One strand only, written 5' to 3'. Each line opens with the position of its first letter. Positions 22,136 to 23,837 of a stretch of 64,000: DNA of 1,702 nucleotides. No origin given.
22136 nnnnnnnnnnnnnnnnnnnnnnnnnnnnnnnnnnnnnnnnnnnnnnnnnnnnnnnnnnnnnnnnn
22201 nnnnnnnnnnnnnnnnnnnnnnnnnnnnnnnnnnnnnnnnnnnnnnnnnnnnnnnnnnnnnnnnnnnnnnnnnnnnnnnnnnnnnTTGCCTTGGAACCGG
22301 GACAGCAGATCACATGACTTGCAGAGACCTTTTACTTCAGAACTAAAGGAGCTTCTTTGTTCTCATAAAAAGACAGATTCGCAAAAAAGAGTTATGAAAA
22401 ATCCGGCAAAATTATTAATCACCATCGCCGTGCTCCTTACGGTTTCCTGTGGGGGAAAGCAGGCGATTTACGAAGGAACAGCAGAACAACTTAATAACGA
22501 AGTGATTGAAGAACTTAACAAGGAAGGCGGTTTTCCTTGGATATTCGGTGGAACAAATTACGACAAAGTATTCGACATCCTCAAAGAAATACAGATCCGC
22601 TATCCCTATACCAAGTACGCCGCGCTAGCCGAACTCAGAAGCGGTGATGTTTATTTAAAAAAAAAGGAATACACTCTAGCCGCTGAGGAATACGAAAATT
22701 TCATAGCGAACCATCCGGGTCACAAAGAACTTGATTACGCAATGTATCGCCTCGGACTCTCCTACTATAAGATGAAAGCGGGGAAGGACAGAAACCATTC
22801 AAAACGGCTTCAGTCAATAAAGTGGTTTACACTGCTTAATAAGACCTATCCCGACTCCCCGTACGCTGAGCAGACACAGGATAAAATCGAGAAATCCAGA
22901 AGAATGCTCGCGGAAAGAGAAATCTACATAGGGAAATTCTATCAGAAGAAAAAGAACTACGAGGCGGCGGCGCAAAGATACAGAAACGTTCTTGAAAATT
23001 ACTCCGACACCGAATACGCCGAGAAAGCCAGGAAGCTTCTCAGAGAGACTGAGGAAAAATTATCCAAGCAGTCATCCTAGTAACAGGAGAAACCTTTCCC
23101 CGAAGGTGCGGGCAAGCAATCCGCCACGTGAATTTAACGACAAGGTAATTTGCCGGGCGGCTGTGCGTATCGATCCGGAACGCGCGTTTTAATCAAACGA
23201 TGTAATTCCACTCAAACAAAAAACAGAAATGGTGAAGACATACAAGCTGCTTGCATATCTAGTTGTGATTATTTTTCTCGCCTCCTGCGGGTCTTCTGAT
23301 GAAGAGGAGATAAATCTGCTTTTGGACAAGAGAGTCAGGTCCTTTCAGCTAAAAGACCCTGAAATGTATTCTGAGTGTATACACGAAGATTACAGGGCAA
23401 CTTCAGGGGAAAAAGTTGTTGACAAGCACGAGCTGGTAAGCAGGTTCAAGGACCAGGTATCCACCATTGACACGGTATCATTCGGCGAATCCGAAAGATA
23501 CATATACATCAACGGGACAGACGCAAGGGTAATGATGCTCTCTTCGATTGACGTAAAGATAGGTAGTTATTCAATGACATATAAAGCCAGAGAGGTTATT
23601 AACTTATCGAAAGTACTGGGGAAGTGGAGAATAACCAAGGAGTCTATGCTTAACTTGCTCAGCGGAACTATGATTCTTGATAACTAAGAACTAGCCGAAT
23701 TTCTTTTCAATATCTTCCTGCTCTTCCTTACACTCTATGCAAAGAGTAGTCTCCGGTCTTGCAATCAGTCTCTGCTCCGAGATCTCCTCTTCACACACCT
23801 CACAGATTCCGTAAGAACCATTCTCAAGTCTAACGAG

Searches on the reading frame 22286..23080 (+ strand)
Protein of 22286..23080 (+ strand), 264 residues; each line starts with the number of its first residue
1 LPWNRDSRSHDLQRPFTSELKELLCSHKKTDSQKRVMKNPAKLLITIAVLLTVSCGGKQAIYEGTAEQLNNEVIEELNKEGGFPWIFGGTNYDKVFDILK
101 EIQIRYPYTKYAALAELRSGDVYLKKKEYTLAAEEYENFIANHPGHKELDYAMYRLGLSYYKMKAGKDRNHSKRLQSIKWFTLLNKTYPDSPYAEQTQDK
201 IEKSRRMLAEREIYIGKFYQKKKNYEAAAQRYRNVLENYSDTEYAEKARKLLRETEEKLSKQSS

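Call 67: search_protein_families(library=pfam, proteins=[window:22286-23080:+], max_evalue=0.001)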
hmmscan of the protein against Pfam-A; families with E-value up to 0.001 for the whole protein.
window:22286-23080:+ (264 aa): 4 families
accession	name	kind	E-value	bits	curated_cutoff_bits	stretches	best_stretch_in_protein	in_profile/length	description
PF13525.12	YfiO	-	2e-36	126.2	25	1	91-260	20-192/203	Outer membrane lipoprotein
PF13512.12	TPR_18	-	1.1e-12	48.7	21.9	1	90-199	24-143/145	Tetratricopeptide repeat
PF13174.12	TPR_6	-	1.8e-08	34.9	26.3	0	115-145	2-32/33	Tetratricopeptide repeat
PF09976.15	TPR_21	-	7.4e-05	23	25.5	0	91-156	54-119/193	Tetratricopeptide repeat-like domain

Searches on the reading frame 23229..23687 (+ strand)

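Call 67: search_protein_families(library=pfam, proteins=[window:23229-23687:+], max_evalue=0.001)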
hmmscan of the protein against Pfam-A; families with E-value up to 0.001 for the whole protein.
window:23229-23687:+ (152 aa): 1 family
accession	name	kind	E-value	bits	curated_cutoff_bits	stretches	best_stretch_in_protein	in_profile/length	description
PF14534.12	DUF4440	-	4.2e-06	27.6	25.2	1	35-135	8-107/107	Domain of unknown function (DUF4440)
